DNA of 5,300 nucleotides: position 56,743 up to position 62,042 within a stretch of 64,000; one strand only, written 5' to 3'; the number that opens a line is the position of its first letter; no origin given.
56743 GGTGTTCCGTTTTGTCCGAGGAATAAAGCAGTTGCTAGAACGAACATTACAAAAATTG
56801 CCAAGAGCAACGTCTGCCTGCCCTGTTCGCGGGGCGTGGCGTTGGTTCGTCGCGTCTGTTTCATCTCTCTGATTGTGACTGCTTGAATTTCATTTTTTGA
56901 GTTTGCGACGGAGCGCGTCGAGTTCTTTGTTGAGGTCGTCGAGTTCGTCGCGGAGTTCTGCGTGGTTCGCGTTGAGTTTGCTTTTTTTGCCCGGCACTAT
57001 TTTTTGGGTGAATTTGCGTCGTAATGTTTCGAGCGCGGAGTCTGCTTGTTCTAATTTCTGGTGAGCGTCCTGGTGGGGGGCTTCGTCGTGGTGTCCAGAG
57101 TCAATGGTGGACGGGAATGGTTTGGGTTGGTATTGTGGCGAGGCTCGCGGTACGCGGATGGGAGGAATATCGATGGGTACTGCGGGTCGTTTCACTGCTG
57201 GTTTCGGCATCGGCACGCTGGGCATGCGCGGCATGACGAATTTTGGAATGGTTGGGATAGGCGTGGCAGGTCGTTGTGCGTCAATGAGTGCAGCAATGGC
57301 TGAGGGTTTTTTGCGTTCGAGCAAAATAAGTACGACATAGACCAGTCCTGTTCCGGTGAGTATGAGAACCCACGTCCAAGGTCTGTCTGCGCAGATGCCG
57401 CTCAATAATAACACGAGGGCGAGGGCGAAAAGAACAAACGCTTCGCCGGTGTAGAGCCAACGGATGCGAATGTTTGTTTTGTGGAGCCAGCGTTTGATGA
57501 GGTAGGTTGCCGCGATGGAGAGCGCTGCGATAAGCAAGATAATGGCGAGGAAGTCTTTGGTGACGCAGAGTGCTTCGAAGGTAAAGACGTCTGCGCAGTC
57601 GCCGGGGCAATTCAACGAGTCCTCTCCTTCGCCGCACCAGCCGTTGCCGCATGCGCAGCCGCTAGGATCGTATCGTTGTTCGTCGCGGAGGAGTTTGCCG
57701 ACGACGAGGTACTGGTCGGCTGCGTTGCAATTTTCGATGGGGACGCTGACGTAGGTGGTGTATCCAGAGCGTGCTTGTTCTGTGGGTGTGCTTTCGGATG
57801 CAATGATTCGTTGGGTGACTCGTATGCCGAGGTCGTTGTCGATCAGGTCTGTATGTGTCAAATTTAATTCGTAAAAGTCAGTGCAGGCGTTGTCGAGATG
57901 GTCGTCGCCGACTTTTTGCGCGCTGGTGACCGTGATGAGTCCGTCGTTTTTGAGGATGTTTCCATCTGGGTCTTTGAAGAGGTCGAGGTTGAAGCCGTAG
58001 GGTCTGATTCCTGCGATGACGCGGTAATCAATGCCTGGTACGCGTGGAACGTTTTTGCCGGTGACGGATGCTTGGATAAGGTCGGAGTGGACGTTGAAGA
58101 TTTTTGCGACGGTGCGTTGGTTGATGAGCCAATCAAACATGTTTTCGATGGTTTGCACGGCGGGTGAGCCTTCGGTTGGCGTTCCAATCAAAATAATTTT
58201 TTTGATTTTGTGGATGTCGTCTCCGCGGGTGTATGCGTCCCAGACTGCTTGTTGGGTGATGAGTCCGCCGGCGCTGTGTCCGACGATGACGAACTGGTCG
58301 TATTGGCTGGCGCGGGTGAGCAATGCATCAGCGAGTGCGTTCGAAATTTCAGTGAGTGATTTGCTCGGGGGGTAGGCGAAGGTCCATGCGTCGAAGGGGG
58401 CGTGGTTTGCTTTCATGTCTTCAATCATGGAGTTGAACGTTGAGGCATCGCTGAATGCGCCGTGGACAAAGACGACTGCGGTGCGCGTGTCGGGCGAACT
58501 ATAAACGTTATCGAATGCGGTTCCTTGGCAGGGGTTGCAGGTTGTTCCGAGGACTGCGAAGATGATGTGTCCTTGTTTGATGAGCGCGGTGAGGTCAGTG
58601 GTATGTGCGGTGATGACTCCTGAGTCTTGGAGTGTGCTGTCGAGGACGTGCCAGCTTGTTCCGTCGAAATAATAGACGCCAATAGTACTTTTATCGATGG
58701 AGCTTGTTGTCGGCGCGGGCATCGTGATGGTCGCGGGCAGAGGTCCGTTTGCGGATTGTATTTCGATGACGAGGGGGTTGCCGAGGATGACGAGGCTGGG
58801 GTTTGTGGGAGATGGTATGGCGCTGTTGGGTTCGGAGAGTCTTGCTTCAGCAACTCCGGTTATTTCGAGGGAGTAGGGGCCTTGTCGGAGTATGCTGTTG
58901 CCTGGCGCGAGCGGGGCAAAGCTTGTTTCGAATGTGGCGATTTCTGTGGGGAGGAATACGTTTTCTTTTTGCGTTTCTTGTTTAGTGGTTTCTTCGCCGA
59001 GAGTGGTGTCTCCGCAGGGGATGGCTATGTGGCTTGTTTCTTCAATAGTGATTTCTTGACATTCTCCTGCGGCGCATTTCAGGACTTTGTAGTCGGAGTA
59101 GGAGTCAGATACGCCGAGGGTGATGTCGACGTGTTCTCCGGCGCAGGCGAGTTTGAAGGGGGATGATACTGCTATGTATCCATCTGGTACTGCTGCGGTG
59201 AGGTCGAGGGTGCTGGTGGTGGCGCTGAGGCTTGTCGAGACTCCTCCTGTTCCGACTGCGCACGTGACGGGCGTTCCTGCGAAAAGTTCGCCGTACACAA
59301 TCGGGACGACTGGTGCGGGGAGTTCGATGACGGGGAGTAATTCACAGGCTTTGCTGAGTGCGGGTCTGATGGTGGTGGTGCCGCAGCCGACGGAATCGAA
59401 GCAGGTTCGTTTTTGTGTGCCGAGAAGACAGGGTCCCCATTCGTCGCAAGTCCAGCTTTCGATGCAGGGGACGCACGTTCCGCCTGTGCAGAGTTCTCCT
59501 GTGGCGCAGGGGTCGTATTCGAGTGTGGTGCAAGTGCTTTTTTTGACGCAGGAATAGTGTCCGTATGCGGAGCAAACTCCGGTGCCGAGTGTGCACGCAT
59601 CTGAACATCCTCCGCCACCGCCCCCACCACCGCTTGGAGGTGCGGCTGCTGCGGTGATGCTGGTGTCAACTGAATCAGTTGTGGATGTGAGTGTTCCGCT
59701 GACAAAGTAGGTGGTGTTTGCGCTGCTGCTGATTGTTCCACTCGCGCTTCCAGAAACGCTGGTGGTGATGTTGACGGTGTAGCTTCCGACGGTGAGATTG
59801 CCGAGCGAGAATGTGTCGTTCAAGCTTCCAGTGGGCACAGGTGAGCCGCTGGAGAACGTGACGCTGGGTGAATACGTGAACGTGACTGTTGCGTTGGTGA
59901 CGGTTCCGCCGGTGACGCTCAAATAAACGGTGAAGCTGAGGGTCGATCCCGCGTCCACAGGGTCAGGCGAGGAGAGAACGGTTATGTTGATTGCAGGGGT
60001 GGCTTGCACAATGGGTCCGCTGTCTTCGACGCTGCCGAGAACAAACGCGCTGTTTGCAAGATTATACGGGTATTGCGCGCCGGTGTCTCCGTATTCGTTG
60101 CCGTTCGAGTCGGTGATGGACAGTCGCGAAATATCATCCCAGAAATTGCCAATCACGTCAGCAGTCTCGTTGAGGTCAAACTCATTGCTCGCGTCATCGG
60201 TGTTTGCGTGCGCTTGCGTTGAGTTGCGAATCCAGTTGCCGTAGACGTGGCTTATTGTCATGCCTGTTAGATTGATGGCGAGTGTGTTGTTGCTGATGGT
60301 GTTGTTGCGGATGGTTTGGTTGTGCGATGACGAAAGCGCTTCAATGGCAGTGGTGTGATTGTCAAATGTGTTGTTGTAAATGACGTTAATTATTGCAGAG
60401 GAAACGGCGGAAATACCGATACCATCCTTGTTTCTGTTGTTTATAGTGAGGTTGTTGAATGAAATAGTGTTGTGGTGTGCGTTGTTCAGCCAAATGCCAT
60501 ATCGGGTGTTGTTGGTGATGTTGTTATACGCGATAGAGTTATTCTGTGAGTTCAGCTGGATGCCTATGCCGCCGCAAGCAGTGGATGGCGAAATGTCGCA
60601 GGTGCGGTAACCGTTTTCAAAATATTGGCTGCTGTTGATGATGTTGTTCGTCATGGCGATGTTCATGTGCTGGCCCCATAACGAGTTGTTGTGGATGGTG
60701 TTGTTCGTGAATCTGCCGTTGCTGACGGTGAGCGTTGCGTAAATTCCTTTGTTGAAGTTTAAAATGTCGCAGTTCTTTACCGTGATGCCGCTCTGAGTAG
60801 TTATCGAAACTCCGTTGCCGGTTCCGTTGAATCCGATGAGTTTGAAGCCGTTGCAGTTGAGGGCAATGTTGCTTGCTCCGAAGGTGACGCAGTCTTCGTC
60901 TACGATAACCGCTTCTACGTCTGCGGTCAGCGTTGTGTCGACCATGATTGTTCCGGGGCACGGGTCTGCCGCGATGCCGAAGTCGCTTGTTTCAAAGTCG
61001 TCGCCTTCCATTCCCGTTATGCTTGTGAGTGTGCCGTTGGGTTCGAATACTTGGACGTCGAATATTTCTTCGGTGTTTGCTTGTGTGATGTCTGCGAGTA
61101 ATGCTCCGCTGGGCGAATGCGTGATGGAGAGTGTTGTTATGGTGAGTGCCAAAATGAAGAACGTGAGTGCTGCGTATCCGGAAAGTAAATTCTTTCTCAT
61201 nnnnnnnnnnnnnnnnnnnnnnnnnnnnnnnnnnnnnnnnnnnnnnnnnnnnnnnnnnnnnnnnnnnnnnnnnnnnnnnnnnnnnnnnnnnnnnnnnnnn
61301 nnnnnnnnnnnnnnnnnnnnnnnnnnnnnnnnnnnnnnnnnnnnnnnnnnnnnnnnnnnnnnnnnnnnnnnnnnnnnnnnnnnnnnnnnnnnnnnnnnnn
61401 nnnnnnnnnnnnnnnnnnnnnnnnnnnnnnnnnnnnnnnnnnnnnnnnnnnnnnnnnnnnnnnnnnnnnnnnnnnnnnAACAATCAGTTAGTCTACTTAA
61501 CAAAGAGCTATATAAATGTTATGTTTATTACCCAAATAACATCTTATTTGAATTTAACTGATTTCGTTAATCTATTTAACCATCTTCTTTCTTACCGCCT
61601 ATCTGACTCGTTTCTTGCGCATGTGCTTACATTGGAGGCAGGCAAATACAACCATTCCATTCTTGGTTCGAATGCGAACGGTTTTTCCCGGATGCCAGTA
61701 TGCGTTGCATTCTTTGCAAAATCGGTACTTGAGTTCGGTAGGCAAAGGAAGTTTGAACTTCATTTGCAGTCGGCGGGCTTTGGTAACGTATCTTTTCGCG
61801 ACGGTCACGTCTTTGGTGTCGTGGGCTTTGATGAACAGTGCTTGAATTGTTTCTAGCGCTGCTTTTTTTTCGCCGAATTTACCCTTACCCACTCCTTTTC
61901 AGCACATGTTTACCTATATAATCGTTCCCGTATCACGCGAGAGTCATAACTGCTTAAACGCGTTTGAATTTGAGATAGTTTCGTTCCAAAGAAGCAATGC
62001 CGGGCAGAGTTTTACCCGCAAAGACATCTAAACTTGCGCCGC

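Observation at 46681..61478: Translationally coupled 14.8-kb operon: small protein, two giant beta-helix surface proteins and a membrane-anchored esterase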

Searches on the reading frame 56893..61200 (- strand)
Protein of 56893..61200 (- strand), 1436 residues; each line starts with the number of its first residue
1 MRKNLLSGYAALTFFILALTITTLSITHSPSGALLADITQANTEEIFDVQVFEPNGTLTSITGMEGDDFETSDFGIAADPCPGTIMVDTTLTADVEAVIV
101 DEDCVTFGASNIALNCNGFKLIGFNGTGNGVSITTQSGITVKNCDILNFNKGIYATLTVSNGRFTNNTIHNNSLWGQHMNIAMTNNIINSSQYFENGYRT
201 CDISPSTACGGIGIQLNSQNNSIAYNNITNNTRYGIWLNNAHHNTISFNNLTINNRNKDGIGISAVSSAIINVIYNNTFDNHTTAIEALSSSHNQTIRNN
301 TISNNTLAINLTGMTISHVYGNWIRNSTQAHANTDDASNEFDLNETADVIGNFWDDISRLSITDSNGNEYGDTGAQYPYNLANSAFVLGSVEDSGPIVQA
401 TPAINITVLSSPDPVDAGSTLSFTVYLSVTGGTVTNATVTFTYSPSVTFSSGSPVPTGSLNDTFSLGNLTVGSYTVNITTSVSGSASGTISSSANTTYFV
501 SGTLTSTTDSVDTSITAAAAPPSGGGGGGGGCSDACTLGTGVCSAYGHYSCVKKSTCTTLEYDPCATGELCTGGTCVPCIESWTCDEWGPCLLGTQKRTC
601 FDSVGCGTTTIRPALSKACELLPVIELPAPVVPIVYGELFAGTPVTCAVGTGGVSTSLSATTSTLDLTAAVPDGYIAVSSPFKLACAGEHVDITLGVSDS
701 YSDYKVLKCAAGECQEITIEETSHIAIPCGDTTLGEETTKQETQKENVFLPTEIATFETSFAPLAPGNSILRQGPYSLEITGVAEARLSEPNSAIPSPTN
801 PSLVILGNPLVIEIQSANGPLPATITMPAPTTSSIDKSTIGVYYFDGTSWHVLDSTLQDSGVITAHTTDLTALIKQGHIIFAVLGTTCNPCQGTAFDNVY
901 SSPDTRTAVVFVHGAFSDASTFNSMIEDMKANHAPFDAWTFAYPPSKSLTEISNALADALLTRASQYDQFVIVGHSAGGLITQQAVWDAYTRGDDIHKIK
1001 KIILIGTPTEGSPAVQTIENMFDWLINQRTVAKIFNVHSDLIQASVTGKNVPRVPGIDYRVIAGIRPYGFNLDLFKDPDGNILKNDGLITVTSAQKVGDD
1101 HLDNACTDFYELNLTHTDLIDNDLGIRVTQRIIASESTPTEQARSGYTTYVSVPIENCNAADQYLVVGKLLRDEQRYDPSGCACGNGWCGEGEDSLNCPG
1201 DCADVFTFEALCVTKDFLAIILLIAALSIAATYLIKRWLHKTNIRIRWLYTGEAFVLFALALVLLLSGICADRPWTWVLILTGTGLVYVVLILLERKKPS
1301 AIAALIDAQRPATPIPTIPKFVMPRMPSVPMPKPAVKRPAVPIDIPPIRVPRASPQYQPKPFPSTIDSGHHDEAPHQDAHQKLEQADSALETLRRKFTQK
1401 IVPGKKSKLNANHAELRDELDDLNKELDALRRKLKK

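Call 7: search_protein_families(library=pfam, proteins=[window:56893-61200:-], max_evalue=0.01)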
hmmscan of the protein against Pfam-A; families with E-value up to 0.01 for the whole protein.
window:56893-61200:- (1436 aa): 6 families
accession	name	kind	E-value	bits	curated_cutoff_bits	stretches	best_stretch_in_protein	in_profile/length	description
PF05048.19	NosD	-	1.6e-13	51.1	23.6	2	213-357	62-210/212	Periplasmic copper-binding protein (NosD)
PF13229.12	Beta_helix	-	1.4e-11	44.7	25.9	1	129-302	1-158/158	Right handed beta helix region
PF12697.13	Abhydrolase_6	-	6.4e-06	27.4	26.3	1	909-1007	1-93/217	Alpha/beta hydrolase family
PF07819.20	PGAP1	-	0.00031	21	24.3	1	966-1023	89-145/233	PGAP1-like alpha/beta domain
PF00561.26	Abhydrolase_1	-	0.00033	20.8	25.8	1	962-1043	63-141/245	alpha/beta hydrolase fold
PF12146.15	Hydrolase_4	-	0.0034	17.1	27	0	960-1027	69-131/239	Serine aminopeptidase, S33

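Call 13: search_protein_families(library=ncbifam, proteins=[window:56893-61200:-], max_evalue=0.01)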
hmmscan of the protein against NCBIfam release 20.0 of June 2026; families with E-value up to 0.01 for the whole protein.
window:56893-61200:- (1436 aa): 3 families
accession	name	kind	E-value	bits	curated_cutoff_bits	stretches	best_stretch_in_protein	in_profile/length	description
TIGR04247.1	NosD_copper_fam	subfamily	3.5e-08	32.4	300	1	219-374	180-325/377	nitrous oxide reductase family maturation protein NosD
NF058665.1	HaHSL_fam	equivalog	5e-05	22.8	320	1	895-1008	50-168/260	hormone-sensitive lipase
NF011457.0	PRK14875.1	equivalog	0.0093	15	307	0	901-987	127-217/372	acetoin dehydrogenase dihydrolipoyllysine-residue acetyltransferase subunit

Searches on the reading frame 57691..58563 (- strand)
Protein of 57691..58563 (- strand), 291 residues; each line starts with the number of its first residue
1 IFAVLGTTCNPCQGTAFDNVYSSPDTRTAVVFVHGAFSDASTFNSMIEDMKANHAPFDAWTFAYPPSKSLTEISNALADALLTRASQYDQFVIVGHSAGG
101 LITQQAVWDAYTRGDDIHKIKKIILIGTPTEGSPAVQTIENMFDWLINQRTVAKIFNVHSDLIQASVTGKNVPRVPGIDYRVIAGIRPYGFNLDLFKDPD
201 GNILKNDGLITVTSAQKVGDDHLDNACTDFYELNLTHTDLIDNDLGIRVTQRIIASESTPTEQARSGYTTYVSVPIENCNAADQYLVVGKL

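Call 46: search_solved_structures(query=window:57775-58500:-, max_evalue=1, show_alignments=2)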
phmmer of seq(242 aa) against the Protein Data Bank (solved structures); distinct sequences matched with E-value up to 1: 7.
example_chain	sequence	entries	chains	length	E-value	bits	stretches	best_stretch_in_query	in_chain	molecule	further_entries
6wpx_A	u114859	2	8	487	7.4e-06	28.8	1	5-211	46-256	BlEst2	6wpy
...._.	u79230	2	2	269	0.12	15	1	42-167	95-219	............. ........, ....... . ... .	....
1mo2_A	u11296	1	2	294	0.14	14.7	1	42-167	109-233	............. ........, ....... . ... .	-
1kez_A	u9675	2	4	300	0.15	14.7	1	42-167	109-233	ERYTHRONOLIDE SYNTHASE | 6-deoxyerythronolide-B synthase EryA3, modules 5 and 6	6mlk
2pbl_A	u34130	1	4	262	0.21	14.2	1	9-85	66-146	Putative esterase/lipase/thioesterase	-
8pjy_A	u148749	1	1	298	0.29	13.7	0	9-69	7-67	SAKe6EEref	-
9cel_A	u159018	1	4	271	0.36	13.4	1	44-132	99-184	Type I PKS module 7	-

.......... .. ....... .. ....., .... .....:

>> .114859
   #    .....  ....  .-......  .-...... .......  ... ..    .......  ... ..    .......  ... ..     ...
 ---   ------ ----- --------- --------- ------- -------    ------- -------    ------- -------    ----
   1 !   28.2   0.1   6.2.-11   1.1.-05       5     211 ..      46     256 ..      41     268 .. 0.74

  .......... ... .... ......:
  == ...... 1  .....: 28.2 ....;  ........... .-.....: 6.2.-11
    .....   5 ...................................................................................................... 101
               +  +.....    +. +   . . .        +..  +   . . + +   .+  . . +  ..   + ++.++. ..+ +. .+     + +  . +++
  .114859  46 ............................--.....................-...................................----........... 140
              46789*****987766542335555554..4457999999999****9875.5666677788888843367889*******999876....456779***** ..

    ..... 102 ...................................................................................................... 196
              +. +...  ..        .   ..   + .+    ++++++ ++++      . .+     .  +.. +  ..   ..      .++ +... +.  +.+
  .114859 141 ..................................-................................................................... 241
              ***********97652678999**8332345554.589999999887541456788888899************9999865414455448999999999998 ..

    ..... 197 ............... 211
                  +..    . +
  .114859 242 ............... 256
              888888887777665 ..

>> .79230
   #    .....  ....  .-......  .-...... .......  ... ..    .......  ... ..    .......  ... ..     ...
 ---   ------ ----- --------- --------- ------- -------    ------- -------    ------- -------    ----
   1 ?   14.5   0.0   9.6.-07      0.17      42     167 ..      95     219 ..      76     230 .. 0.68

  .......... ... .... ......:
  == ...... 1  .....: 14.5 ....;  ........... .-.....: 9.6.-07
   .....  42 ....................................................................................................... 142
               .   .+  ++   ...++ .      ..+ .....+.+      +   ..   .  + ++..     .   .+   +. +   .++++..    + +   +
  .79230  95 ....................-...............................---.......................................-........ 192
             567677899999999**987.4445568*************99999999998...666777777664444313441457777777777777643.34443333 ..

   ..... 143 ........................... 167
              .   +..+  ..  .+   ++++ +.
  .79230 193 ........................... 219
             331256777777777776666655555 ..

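Call 48: search_protein_families(library=pfam, proteins=[window:57691-58563:-], max_evalue=0.1)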
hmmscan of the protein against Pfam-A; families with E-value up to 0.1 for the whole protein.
window:57691-58563:- (291 aa): 15 families
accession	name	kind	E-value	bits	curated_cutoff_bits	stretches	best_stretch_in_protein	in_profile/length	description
PF12697.13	Abhydrolase_6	-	8.5e-07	30.3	26.3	1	30-128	1-93/217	Alpha/beta hydrolase family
PF06028.17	DUF915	-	4.9e-06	26.5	22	1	87-144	101-157/255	Alpha/beta hydrolase of unknown function (DUF915)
PF24096.1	DUF7379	-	1.4e-05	25.5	33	1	31-148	2-132/191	Domain of unknown function (DUF7379)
PF07819.20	PGAP1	-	1.5e-05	25.3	24.3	1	87-145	89-146/233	PGAP1-like alpha/beta domain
PF00561.26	Abhydrolase_1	-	5.6e-05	23.4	25.8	1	83-165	63-142/245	alpha/beta hydrolase fold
PF12146.15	Hydrolase_4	-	7.7e-05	22.5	27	1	80-148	68-131/239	Serine aminopeptidase, S33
PF02089.21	Palm_thioest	-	0.00065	19.9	26.8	1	30-166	2-142/254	Palmitoyl protein thioesterase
PF00975.26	Thioesterase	-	0.0052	17.5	26.4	1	32-128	5-102/226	Thioesterase domain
PF05057.20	DUF676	-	0.0093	15.9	20.3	1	74-123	59-116/217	Putative serine esterase (DUF676)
PF12695.13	Abhydrolase_5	-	0.011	16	27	1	30-127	2-88/164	Alpha/beta hydrolase family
PF01764.32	Lipase_3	-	0.014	15.7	22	1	49-136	31-110/140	Lipase (class 3)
PF01690.22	PLRV_ORF5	-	0.041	13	27.4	1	12-87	376-448/524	Potato leaf roll virus readthrough protein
PF05990.18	DUF900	-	0.048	13.5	20.5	1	23-127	15-134/232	Alpha/beta hydrolase of unknown function (DUF900)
PF05277.18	DUF726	-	0.082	12.3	22.6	0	72-135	202-264/343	Protein of unknown function (DUF726)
PF01083.28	Cutinase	-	0.091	13.1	25.9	0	90-137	80-125/173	Cutinase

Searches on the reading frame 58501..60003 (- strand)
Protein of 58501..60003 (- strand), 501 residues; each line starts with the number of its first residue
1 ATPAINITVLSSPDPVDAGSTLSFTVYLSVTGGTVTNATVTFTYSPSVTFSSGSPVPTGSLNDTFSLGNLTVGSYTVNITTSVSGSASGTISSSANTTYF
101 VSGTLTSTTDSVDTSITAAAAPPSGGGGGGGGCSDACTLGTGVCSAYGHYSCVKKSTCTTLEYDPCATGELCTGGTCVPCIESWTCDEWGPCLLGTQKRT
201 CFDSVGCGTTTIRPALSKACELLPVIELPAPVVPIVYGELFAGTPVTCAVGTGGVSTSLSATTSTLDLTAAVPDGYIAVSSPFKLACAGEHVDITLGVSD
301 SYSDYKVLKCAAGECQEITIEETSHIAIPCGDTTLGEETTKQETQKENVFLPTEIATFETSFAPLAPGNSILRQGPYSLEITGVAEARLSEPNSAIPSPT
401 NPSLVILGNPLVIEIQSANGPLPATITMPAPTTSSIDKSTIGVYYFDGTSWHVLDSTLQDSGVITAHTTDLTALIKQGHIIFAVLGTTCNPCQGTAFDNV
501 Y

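Call 48: search_protein_families(library=pfam, proteins=[window:58501-60003:-], max_evalue=0.1)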
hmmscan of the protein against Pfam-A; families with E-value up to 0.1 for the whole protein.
window:58501-60003:- (501 aa): 1 family
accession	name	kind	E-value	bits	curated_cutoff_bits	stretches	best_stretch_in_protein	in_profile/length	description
PF00801.26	PKD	-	0.092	13.2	23.5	1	7-85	2-69/80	PKD domain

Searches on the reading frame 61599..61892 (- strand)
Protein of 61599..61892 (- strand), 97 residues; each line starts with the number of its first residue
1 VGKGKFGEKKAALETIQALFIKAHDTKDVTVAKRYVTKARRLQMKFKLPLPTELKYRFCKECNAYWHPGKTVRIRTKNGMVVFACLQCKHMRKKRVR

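Call 67: search_protein_families(library=pfam, proteins=[window:61599-61892:-], max_evalue=0.001)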
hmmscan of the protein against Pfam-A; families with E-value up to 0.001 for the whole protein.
window:61599-61892:- (97 aa): 1 family
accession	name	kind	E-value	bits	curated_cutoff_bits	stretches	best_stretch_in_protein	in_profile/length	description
PF04032.22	Rpr2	-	4e-13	49.9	29.3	1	24-89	13-90/90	RNAse P Rpr2/Rpp21/SNM1 subunit domain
